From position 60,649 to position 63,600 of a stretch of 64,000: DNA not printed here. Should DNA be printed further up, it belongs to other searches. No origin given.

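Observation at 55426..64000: Compact carbohydrate locus beside tRNA-Gln: predicted glycoside import, GH38-like hydrolysis, ROK kinase and PMI-like isomerase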

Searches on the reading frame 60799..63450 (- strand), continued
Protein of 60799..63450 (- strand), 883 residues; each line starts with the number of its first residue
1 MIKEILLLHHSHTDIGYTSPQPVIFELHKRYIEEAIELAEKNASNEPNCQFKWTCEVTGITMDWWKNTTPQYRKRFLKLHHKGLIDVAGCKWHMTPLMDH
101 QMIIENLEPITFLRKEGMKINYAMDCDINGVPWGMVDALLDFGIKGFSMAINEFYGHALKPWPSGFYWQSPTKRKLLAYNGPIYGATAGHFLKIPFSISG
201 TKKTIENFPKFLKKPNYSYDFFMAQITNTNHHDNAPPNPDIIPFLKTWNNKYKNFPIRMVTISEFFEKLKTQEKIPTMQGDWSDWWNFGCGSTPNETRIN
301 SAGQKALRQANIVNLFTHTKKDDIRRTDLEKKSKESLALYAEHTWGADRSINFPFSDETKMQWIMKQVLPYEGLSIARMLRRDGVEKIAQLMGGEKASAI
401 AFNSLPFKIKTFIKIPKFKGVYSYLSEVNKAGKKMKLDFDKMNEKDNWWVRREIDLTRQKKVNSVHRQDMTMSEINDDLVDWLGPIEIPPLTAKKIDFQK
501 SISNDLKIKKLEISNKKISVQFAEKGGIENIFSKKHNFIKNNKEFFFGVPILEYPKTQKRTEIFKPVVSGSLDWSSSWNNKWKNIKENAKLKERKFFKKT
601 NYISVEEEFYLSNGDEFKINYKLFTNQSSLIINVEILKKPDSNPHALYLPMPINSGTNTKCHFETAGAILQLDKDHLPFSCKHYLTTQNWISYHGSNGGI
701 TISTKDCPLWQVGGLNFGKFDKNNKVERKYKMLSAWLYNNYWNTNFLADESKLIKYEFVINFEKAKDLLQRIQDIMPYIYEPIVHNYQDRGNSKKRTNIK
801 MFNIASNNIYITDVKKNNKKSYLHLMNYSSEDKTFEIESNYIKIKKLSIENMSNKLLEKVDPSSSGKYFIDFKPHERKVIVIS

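Call 46: search_protein_families(library=ncbifam, proteins=[L013:8721-9959:+, L014:7460-8674:-, L012:6533-7927:-, L001:1462-2652:+, L003:823-2004:-, L009:6064-6819:-, L009:6978-8210:+, L001:4236-6899:+, L014:12667-13473:+, L001:18146-19252:+], max_evalue=0.00001)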
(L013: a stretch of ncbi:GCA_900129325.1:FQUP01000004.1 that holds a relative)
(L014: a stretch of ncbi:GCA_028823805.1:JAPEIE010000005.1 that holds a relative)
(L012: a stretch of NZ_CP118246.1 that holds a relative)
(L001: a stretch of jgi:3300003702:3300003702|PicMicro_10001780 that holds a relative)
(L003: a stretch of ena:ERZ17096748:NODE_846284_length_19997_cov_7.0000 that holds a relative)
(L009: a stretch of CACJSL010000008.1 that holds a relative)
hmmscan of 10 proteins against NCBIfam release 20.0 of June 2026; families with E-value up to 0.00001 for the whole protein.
L013:8721-9959:+ (412 aa): 15 families
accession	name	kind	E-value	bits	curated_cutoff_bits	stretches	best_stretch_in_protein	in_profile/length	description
TIGR03247.1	glucar-dehydr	equivalog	3.2e-50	171.1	828.7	1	16-379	18-413/441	glucarate dehydratase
TIGR02534.1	mucon_cyclo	subfamily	2.4e-32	112.4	334.95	1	33-372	30-366/368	muconate/chloromuconate family cycloisomerase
NF043002.1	HProlDhtase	equivalog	3.6e-28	98.5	500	1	1-369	1-360/366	cis-3-hydroxy-L-proline dehydratase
NF040866.1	AraD_Arch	equivalog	3.7e-25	88.7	650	1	34-371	36-369/372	arabinonate dehydratase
NF010624.0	PRK14017.1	equivalog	4.8e-25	88.4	311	1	34-374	17-363/382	galactonate dehydratase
NF047820.1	TalGalacDh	equivalog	1.4e-21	76.8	500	1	33-365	39-358/371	L-talarate/galactarate dehydratase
NF040790.2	glucon_galact_dh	equivalog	3.9e-21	75.3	750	1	22-372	16-370/390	bifunctional D-gluconate/D-galactonate dehydratase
NF043051.1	ManoateDhtManD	equivalog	3.9e-21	75.3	550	1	194-372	204-384/403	D-mannonate dehydratase ManD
NF011654.0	PRK15072.1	subfamily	8.6e-19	67.7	430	1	195-372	206-385/404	D-galactonate dehydratase family protein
NF002782.0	PRK02901.1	equivalog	1.8e-17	63.4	288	1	155-355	90-292/328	o-succinylbenzoate synthase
TIGR01927.1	menC_gam_Gplu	equivalog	7.2e-16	58.3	130.55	1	160-320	118-282/307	o-succinylbenzoate synthase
NF041118.1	A_G_epim_Thtga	equivalog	2.2e-09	36.9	500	1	33-271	32-261/341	L-Ala-D/L-Glu epimerase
NF003473.0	PRK05105.1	equivalog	9.4e-09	34.7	236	1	159-253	128-225/331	o-succinylbenzoate synthase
TIGR01928.1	menC_lowGC_arch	equivalog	1.7e-07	30.6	200.65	1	171-326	153-305/325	o-succinylbenzoate synthase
NF002739.0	PRK02714.1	equivalog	6.3e-06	25.9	259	0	157-277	124-250/320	o-succinylbenzoate synthase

L014:7460-8674:- (404 aa): 15 families
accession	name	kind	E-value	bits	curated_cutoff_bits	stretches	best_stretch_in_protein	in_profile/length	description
TIGR03247.1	glucar-dehydr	equivalog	1.4e-46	159.1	828.7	1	19-378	21-412/441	glucarate dehydratase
TIGR02534.1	mucon_cyclo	subfamily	1.1e-37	130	334.95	1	6-374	4-368/368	muconate/chloromuconate family cycloisomerase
NF043002.1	HProlDhtase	equivalog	6.6e-28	97.6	500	1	1-366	1-357/366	cis-3-hydroxy-L-proline dehydratase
NF010624.0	PRK14017.1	equivalog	9.9e-26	90.7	311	1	34-374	17-363/382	galactonate dehydratase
NF040790.2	glucon_galact_dh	equivalog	6.9e-23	81.1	750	1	21-373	15-371/390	bifunctional D-gluconate/D-galactonate dehydratase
NF043051.1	ManoateDhtManD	equivalog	3.4e-21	75.6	550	2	209-372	219-384/403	D-mannonate dehydratase ManD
NF040866.1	AraD_Arch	equivalog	5.1e-21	75.1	650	1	34-371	36-369/372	arabinonate dehydratase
NF047820.1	TalGalacDh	equivalog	1.2e-18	67.3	500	1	3-367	4-360/371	L-talarate/galactarate dehydratase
NF011654.0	PRK15072.1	subfamily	9.9e-18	64.2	430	1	210-372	221-385/404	D-galactonate dehydratase family protein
NF002782.0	PRK02901.1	equivalog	1.8e-16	60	288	1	161-355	96-292/328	o-succinylbenzoate synthase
TIGR01927.1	menC_gam_Gplu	equivalog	6.3e-16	58.5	130.55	1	159-327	117-289/307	o-succinylbenzoate synthase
NF041118.1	A_G_epim_Thtga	equivalog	8.2e-10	38.3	500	1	1-271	1-261/341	L-Ala-D/L-Glu epimerase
NF003473.0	PRK05105.1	equivalog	4e-09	35.9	236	1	158-253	127-225/331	o-succinylbenzoate synthase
TIGR01928.1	menC_lowGC_arch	equivalog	1.2e-06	27.9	200.65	0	151-328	134-307/325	o-succinylbenzoate synthase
NF002739.0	PRK02714.1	equivalog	2e-06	27.5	259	1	158-280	126-253/320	o-succinylbenzoate synthase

L012:6533-7927:- (464 aa): 12 families
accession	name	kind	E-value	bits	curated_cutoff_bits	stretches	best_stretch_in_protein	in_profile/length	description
TIGR03247.1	glucar-dehydr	equivalog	1.6e-19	69.9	828.7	1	19-261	21-296/441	glucarate dehydratase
NF043002.1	HProlDhtase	equivalog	9.3e-19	67.5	500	1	1-257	1-248/366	cis-3-hydroxy-L-proline dehydratase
TIGR02534.1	mucon_cyclo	subfamily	1.5e-16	60.5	334.95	1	8-262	6-256/368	muconate/chloromuconate family cycloisomerase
NF010624.0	PRK14017.1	equivalog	7e-13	48.4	311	1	34-134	17-120/382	galactonate dehydratase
NF047820.1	TalGalacDh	equivalog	6.6e-11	41.7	500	1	3-262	4-265/371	L-talarate/galactarate dehydratase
TIGR01927.1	menC_gam_Gplu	equivalog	8.1e-09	35.2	130.55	1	157-255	115-217/307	o-succinylbenzoate synthase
NF043051.1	ManoateDhtManD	equivalog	2.4e-08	33.2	550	1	35-228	20-205/403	D-mannonate dehydratase ManD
NF040790.2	glucon_galact_dh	equivalog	5e-08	32.2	750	1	21-145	15-142/390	bifunctional D-gluconate/D-galactonate dehydratase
NF002782.0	PRK02901.1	equivalog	1.2e-06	27.8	288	1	164-253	100-194/328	o-succinylbenzoate synthase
NF011654.0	PRK15072.1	subfamily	1.8e-06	27.1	430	1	34-225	19-203/404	D-galactonate dehydratase family protein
NF041118.1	A_G_epim_Thtga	equivalog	3.2e-06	26.5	500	0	1-252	1-242/341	L-Ala-D/L-Glu epimerase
NF003473.0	PRK05105.1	equivalog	3.6e-06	26.2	236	1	155-250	127-222/331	o-succinylbenzoate synthase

L001:1462-2652:+ (396 aa): 2 families
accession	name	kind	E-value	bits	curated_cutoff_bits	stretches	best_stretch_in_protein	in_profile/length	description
NF003027.0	PRK03906.1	subfamily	5.2e-141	470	191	1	1-395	1-378/385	mannonate dehydratase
TIGR00695.1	uxuA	equivalog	9e-131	436.6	199.55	1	1-395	1-388/394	mannonate dehydratase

L003:823-2004:- (393 aa): 3 families
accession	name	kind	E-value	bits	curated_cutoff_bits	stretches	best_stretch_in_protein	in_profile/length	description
NF051846.1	ManIsomPseudo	equivalog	2.3e-57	194.7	600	1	35-367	32-368/401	D-mannose isomerase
NF052547.1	AcylGsamEpipAGE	equivalog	8.6e-25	87.5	600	1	5-377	5-367/384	n-acyl-d-glucosamine 2-epimerase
NF041848.1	celb_epim_EpiA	equivalog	3.9e-09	36.1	800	1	13-391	21-401/405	cellobiose 2-epimerase EpiA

L009:6064-6819:- (251 aa): 4 families
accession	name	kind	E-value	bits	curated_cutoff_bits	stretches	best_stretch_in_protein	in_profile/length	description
TIGR02311.1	HpaI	equivalog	2.9e-35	121.9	368.8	1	6-247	1-246/249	4-hydroxy-2-oxoheptanedioate aldolase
NF007521.0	PRK10128.1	equivalog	8e-30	104.2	441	1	6-244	7-249/267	2-keto-3-deoxy-L-rhamnonate aldolase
NF007849.0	PRK10558.1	equivalog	4.7e-29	101.6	393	1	5-240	7-245/256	2-dehydro-3-deoxyglucarate aldolase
TIGR03239.1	GarL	equivalog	1.4e-28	100.1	406.75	1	6-240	1-238/249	2-dehydro-3-deoxyglucarate aldolase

L009:6978-8210:+ (410 aa): 2 families
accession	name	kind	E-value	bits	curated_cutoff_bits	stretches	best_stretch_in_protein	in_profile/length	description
TIGR03851.1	chitin_NgcE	equivalog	2e-12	46.8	399.65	1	88-404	110-439/450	N-acetylglucosamine/diacetylchitobiose ABC transporter substrate-binding protein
TIGR03850.1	bind_CPR_0540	equivalog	5e-08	32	299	1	106-325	134-351/437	carbohydrate ABC transporter substrate-binding protein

L001:4236-6899:+ (887 aa): 0 families

L014:12667-13473:+ (268 aa): 223 families (the best 25 are shown)
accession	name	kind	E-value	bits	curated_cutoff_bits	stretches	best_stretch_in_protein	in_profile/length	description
NF005007.0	PRK06398.1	equivalog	1.1e-57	195.1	341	1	14-259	9-252/259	aldose dehydrogenase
NF004791.0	PRK06138.1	equivalog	1.4e-57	194.9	312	1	14-254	7-251/252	SDR family oxidoreductase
NF052558.1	MBtsdlDhBudC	equivalog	1.8e-57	194.8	270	1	14-255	5-244/250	meso-2,3-butanediol dehydrogenase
NF005559.1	PRK07231.1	subfamily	4.7e-54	183.5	215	1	14-253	6-248/249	glucose 1-dehydrogenase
NF009466.0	PRK12826.1-2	subfamily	1e-53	182.3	222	1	15-252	6-244/248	3-oxoacyl-ACP reductase FabG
NF004818.0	PRK06172.1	equivalog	1.6e-49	168.6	336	1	15-254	10-252/253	SDR family oxidoreductase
NF005681.0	PRK07478.1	subfamily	2.8e-49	167.8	267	1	14-252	8-249/254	SDR family oxidoreductase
NF004198.0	PRK05653.1-3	equivalog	6e-49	166.7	296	1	14-252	9-246/248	3-oxoacyl-ACP reductase FabG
TIGR01830.1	3oxo_ACP_reduc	equivalog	1.7e-48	165.4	297.75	1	16-252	2-238/239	3-oxoacyl-[acyl-carrier-protein] reductase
NF006366.0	PRK08589.1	equivalog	1.9e-48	165.1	386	1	14-255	8-255/272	SDR family oxidoreductase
TIGR03971.1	SDR_subfam_1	subfamily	2.3e-47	161.6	300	1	15-254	6-270/271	mycofactocin-coupled SDR family oxidoreductase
NF005474.0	PRK07074.1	equivalog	2.6e-47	161.7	361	1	14-254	5-244/259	SDR family oxidoreductase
NF053701.1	CsHdxCHCADhChcB2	equivalog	5.5e-47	160.4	350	1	14-254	5-244/245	cis-4-hydroxycyclohexanecarboxylate dehydrogenase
NF005469.0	PRK07063.1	equivalog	1e-46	159.6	306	1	14-252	9-254/260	SDR family oxidoreductase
NF005067.0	PRK06484.1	equivalog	4.9e-46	157.3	713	1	9-254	6-253/524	short chain dehydrogenase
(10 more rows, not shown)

L001:18146-19252:+ (368 aa): 11 families
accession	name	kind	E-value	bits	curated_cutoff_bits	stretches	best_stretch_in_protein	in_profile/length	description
NF040866.1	AraD_Arch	equivalog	3.4e-40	138.2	650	1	24-362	25-368/372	arabinonate dehydratase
NF040790.2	glucon_galact_dh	equivalog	2.6e-36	125.3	750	1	100-365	93-371/390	bifunctional D-gluconate/D-galactonate dehydratase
NF047820.1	TalGalacDh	equivalog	1.1e-34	119.9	500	1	28-356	33-357/371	L-talarate/galactarate dehydratase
NF043051.1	ManoateDhtManD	equivalog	4.6e-28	98.1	550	2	175-364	194-384/403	D-mannonate dehydratase ManD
NF011654.0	PRK15072.1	subfamily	1.1e-25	90.4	430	1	174-360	194-381/404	D-galactonate dehydratase family protein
NF010624.0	PRK14017.1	equivalog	1.6e-23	83.4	311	1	34-362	16-359/382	galactonate dehydratase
TIGR02534.1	mucon_cyclo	subfamily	2.5e-20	72.9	334.95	1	124-363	123-365/368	muconate/chloromuconate family cycloisomerase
NF011968.0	PRK15440.1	equivalog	1.8e-18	66.6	393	1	30-357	56-385/395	L-rhamnonate dehydratase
NF043002.1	HProlDhtase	equivalog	5.2e-15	55.2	500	1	67-361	72-360/366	cis-3-hydroxy-L-proline dehydratase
TIGR03247.1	glucar-dehydr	equivalog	2.4e-11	43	828.7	1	143-362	181-404/441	glucarate dehydratase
NF041118.1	A_G_epim_Thtga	equivalog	1.3e-10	41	500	1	116-292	113-287/341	L-Ala-D/L-Glu epimerase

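Call 58: search_solved_structures(query=L009:6978-8210:+, max_evalue=0.001)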
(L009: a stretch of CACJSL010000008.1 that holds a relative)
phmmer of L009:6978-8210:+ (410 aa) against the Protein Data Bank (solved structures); distinct sequences matched with E-value up to 0.001: 363 (the best 60 are shown).
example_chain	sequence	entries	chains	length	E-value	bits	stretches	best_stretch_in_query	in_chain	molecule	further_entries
7ehp_A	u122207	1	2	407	9.8e-23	84.1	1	61-325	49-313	chitin oligosaccahride binding protein NagB1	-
3ooa_A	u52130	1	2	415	5.1e-20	75.1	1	56-243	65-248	ABC transporter binding protein AcbH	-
3oo8_A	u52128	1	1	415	5.2e-20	75.1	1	56-224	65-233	ABC transporter binding protein AcbH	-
3oo7_A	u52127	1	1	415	5.8e-20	74.9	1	56-223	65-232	ABC transporter binding protein AcbH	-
3oo6_A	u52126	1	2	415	6e-20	74.9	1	56-223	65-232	ABC transporter binding protein AcbH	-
3oo9_A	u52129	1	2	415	6.1e-20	74.9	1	56-223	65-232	ABC transporter binding protein AcbH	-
3vxb_A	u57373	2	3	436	1e-19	74.2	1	58-268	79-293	Putative sugar-binding lipoprotein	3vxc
7eho_A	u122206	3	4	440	1.6e-17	66.9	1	57-285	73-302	Chitin oligosaccharide binding protein NagB2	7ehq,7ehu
3zkk_A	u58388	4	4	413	3.6e-14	55.9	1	70-204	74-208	XOS BINDING PROTEIN | PUTATIVE SUGAR TRANSPORTER SOLUTE-BINDING PROTEIN | SUGAR TRANSPORTER SOLUTE-BINDING PROTEIN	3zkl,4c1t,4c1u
8xba_A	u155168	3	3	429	4.4e-13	52.3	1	53-192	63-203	XylA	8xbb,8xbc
4g68_B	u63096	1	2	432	4.9e-12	48.8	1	48-320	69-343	ABC transporter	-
4g68_A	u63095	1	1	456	5.7e-12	48.6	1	48-320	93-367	ABC transporter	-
4rk2_A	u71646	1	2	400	1.2e-11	47.5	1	87-326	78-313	Putative sugar ABC transporter, substrate-binding protein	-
8art_A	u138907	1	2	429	4.5e-11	45.7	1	110-286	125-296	Putative secreted maltose-binding protein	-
3jzj_A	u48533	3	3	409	1e-09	41.2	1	111-376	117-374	Acarbose/maltose binding protein GacH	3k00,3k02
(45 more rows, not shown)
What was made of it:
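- The best solved relatives of the SBP bind chitin oligosaccharides or galactose (call 58).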

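Call 73: search_protein_representatives(protein=window:60799-63450:-)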
Query: 883 residues. Proteins with E-value up to 0.001 (for the whole library): 2494; up to 1e-10: 1443; up to 1e-30: 595. The best 150 are listed.
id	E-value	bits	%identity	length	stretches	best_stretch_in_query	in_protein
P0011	0.0e+00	1286.5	64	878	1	1-882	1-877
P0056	2.5e-190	650.8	38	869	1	1-833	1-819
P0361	2.1e-165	568.4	37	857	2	1-417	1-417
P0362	8.1e-162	556.5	34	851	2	1-418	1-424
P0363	1.1e-156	539.6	34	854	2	1-422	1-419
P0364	5.1e-123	428.1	36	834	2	2-427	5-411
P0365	3.6e-112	392.2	34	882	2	2-408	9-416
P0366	2.8e-102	359.5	32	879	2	2-417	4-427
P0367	1.4e-101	357.2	91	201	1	470-650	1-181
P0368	2.5e-98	346.4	35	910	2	1-403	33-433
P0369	3.0e-97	342.9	33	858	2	2-417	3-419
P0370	1.2e-91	324.3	33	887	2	2-396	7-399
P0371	2.3e-91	323.4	32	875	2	2-389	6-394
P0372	2.5e-91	323.3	31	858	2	2-416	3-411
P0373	1.1e-88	314.5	36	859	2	2-410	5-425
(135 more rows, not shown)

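Call 74: search_dna_similar(query=window:60799-63450:-, collection=plasmids, mode=protein, max_rows=15)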
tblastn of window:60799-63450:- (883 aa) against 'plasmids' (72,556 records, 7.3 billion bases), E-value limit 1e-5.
Records with a match: 13; places in all: 15; records where one place covers at least 80% of the query: 2.
Best place of each record, by identity: <60% 13.
By first word of the organism name: Halomontanus 3; Deinococcus 2; Haladaptatus 2; Arthrobacter 1; Parabacteroides 1; Haloprofundus 1; Streptomyces 1; Nonomuraea 1; Rhizobium 1.
By predicted mobility (MOB-suite, as given by PLSDB): non-mobilizable 13.
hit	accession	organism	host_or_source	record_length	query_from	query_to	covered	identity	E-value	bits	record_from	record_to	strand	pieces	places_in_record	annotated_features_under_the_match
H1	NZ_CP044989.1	Deinococcus sp. AJ005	single cell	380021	1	883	100%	30.4%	1e-138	521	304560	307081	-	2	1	hypothetical protein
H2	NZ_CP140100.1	Deinococcus sp. AB2017081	pure culture,soil near an iron factory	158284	1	841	95%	30.6%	9e-157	516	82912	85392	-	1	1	hypothetical protein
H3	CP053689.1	Arthrobacter citreus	pure culture,soil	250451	2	761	76%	30.8%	3e-63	327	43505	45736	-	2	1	hypothetical protein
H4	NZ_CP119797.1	Halomontanus rarus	cell culture,sediment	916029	2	882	75%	28.8%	9e-70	329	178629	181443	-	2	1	hypothetical protein (x2)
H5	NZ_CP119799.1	Halomontanus rarus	cell culture,sediment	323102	2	758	75%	27.5%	2e-58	292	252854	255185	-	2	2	hypothetical protein (x2)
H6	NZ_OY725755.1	Parabacteroides distasonis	-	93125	7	883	75%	26.4%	4e-36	236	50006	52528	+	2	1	glycoside hydrolase family 38 C-terminal domain-containing protein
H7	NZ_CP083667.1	Haloprofundus halobius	cell culture,salt lake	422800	2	758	71%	27.8%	2e-54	281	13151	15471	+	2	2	hypothetical protein (x2)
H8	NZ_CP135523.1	Halomontanus rarus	Salt lake,Salt lake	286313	2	758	59%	33.3%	2e-63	300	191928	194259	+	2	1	hypothetical protein (x2)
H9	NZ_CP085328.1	Haladaptatus salinisoli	cell culture,saline soil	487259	2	758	58%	32.4%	1e-66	309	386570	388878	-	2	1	hypothetical protein (x2)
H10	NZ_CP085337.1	Haladaptatus halobius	cell culture,saline soil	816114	2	758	61%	30.5%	2e-63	301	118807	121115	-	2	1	hypothetical protein (x2)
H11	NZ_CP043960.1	Streptomyces tendae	microorganism,soil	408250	7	823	57%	25.1%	1e-23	182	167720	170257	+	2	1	glycoside hydrolase family 38 C-terminal domain-containing protein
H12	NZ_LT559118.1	Nonomuraea gerenzanensis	-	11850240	5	402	45%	26.5%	6e-27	126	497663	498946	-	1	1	none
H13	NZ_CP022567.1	Rhizobium leguminosarum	Root nodule,Pisum sativum root-nodule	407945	3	348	39%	23.7%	7e-7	61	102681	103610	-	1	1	DUF5054 domain-containing protein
